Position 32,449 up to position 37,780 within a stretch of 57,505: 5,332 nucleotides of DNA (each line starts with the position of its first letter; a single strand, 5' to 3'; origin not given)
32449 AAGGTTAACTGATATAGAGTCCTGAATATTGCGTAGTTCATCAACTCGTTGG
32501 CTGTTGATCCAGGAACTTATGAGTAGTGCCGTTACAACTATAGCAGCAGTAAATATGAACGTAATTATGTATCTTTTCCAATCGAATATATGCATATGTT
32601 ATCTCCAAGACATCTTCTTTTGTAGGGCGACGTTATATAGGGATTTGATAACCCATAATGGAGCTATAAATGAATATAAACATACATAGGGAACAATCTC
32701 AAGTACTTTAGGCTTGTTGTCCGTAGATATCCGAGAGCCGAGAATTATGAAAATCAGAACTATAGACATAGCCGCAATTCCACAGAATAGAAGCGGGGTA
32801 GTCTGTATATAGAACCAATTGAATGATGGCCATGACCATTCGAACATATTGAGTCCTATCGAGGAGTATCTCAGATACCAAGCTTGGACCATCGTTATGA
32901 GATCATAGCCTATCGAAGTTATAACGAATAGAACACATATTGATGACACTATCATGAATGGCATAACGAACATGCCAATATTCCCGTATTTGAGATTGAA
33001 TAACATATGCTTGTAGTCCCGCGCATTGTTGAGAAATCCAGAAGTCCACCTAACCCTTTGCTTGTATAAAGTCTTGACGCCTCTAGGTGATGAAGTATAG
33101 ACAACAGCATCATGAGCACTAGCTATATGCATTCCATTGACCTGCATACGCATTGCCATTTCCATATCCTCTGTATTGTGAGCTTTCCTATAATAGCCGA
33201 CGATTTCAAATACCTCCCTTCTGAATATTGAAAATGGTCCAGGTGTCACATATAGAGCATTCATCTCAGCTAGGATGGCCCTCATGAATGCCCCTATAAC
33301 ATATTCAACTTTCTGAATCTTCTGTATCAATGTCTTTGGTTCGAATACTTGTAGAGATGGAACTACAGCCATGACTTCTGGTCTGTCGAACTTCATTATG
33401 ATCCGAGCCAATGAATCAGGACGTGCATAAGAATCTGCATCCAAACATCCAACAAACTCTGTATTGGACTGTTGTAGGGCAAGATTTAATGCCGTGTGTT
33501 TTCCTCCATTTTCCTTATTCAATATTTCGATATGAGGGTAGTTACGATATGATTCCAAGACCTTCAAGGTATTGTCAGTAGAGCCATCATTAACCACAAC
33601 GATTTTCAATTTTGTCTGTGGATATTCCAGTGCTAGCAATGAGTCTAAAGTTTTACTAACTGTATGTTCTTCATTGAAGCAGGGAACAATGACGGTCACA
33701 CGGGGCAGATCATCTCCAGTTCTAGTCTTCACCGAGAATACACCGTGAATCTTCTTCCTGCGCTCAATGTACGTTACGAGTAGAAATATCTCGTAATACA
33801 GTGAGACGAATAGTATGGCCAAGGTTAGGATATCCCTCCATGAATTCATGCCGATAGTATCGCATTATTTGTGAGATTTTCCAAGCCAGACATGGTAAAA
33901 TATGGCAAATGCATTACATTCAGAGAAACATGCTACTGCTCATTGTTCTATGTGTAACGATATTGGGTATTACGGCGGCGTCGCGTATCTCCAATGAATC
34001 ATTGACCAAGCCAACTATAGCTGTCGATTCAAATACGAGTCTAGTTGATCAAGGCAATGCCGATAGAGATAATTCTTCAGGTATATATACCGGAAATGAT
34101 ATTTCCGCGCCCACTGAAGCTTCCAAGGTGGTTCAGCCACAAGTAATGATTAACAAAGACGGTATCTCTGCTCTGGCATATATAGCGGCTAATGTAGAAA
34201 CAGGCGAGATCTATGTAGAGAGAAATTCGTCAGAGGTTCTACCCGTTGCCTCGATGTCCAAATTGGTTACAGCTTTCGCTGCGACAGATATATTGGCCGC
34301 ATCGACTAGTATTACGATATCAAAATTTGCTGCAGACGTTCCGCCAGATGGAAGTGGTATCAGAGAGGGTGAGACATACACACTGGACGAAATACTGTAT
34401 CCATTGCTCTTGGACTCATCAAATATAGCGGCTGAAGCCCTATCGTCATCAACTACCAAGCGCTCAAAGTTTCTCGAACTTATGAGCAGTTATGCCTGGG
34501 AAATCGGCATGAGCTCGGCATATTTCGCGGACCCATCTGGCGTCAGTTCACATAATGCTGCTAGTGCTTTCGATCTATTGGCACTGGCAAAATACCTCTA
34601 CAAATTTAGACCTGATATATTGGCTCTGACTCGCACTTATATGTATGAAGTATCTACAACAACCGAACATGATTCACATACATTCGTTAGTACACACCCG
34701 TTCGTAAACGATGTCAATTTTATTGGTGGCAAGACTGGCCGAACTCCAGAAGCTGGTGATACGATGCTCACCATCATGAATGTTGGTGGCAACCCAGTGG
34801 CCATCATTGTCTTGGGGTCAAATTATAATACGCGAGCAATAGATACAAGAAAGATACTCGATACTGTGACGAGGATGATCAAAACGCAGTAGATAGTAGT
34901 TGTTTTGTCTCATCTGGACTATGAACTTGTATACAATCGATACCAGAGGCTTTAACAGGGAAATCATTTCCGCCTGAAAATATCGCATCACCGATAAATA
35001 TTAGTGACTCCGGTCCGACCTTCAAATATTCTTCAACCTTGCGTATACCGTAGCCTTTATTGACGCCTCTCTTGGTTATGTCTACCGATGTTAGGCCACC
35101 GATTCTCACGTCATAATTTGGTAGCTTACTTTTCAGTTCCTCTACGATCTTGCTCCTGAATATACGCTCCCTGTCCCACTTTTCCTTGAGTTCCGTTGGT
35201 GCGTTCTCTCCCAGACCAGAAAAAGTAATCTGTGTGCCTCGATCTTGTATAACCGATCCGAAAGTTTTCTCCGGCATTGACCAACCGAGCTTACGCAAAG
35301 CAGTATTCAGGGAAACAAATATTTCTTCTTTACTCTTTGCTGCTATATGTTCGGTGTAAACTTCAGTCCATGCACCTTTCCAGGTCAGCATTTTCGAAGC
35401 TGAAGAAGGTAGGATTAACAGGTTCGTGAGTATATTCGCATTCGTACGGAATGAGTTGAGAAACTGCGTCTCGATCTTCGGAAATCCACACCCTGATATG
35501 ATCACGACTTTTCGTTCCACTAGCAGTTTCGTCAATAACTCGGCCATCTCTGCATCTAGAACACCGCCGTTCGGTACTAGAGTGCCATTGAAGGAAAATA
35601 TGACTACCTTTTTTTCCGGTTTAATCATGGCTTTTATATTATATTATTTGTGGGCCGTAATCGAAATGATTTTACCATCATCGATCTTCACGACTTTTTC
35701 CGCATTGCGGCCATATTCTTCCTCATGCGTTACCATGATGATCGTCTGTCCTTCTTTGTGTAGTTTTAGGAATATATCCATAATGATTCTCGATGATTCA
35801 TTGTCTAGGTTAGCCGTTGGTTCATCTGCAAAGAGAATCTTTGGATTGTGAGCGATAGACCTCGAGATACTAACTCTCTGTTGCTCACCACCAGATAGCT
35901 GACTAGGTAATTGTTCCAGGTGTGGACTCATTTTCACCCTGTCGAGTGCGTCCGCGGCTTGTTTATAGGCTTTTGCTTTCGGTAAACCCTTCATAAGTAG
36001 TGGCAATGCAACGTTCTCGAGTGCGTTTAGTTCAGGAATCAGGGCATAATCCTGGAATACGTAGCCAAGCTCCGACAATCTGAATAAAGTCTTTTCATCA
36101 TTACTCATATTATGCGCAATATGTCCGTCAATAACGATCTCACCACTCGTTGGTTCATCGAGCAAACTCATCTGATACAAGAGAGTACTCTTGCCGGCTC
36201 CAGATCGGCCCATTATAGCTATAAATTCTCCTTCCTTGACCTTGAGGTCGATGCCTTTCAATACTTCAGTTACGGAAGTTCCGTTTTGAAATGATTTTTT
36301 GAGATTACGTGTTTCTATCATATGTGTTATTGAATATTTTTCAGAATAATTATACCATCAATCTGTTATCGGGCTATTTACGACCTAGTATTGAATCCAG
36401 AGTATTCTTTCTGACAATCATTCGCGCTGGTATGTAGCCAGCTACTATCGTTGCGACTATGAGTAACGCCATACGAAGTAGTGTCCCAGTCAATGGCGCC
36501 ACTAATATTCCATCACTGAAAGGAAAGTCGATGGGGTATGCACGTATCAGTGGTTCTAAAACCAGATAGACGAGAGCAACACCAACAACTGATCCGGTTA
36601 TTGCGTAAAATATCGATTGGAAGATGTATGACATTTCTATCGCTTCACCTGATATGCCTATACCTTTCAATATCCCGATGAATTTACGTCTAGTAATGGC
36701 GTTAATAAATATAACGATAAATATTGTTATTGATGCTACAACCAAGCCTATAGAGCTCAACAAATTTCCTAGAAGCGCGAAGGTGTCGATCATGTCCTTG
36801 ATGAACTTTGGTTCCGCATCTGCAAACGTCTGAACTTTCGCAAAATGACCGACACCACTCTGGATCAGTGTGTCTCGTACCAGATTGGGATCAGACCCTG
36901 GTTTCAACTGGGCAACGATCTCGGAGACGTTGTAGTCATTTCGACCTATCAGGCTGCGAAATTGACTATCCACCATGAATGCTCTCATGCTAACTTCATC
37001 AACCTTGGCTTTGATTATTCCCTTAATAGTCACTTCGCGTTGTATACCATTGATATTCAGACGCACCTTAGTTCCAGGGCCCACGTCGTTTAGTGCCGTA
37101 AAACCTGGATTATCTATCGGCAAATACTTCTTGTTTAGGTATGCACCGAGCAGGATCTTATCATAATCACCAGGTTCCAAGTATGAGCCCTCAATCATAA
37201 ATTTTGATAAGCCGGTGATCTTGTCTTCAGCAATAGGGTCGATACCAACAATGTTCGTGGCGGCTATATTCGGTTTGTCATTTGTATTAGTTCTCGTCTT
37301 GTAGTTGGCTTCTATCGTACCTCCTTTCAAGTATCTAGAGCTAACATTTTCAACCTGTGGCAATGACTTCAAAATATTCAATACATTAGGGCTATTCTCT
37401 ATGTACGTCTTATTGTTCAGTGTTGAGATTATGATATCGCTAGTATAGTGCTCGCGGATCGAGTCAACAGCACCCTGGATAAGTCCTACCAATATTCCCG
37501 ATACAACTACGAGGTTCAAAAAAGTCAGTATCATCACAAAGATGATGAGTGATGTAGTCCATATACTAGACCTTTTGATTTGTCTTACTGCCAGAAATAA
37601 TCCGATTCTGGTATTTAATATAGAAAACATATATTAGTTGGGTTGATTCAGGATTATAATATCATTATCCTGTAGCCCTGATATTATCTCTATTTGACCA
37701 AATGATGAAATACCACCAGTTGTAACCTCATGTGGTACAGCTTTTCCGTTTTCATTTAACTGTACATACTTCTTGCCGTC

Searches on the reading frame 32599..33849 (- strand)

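Call 84: search_protein_families(library=pfam, proteins=[window:32599-33849:-], max_evalue=0.0001)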
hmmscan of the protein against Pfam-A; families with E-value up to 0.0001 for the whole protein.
window:32599-33849:- (416 aa): 6 families
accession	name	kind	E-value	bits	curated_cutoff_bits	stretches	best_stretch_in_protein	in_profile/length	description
PF00535.33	Glycos_transf_2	-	3.5e-33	115.4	23.3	1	52-215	1-165/168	Glycosyl transferase family 2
PF13641.12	Glyco_tranf_2_3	-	2e-30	106.9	27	1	49-270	1-229/230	Glycosyltransferase like family 2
PF13632.12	Glyco_trans_2_3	-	1.1e-19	71.4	27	1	134-317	3-183/198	Glycosyl transferase family group 2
PF10111.15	Glyco_tranf_2_2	-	2.9e-10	40.5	27.3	1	52-275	1-238/276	Glycosyltransferase like family 2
PF13506.12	Glyco_transf_21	-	8.6e-10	38.8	21.7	1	117-269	18-173/174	Glycosyl transferase family 21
PF03142.21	Chitin_synth_2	-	1.5e-06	27.6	27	0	126-212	198-287/527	Chitin synthase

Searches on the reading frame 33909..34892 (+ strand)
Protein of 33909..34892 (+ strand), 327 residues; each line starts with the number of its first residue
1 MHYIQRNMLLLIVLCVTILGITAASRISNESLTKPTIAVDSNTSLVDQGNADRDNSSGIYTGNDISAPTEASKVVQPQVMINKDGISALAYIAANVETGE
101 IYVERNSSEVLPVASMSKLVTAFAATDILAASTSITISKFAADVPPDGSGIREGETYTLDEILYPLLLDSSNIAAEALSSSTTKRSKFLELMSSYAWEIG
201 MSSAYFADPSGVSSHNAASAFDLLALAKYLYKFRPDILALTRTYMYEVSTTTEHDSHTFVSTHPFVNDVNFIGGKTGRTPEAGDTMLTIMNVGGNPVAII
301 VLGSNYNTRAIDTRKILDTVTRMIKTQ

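Call 84: search_protein_families(library=pfam, proteins=[window:33909-34892:+], max_evalue=0.0001)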
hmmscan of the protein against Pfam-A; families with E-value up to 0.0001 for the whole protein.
window:33909-34892:+ (327 aa): 3 families
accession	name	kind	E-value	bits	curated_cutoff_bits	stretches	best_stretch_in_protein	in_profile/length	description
PF00768.25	Peptidase_S11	-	3.1e-28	99.3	27.6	1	82-304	6-237/239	D-alanyl-D-alanine carboxypeptidase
PF02113.21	Peptidase_S13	-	4.9e-06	26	22.8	0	88-136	18-66/444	D-Ala-D-Ala carboxypeptidase 3 (S13) family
PF13354.11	Beta-lactamase2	-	6.4e-05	22.8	22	1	93-231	4-147/214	Beta-lactamase enzyme family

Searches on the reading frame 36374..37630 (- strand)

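Call 84: search_protein_families(library=pfam, proteins=[window:36374-37630:-], max_evalue=0.0001)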
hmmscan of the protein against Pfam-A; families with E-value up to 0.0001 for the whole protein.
window:36374-37630:- (418 aa): 1 family
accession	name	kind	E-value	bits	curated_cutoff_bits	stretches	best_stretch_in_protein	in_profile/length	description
PF02687.27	FtsX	-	5.3e-09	36.6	25.5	1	290-409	2-119/120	FtsX-like permease C-terminal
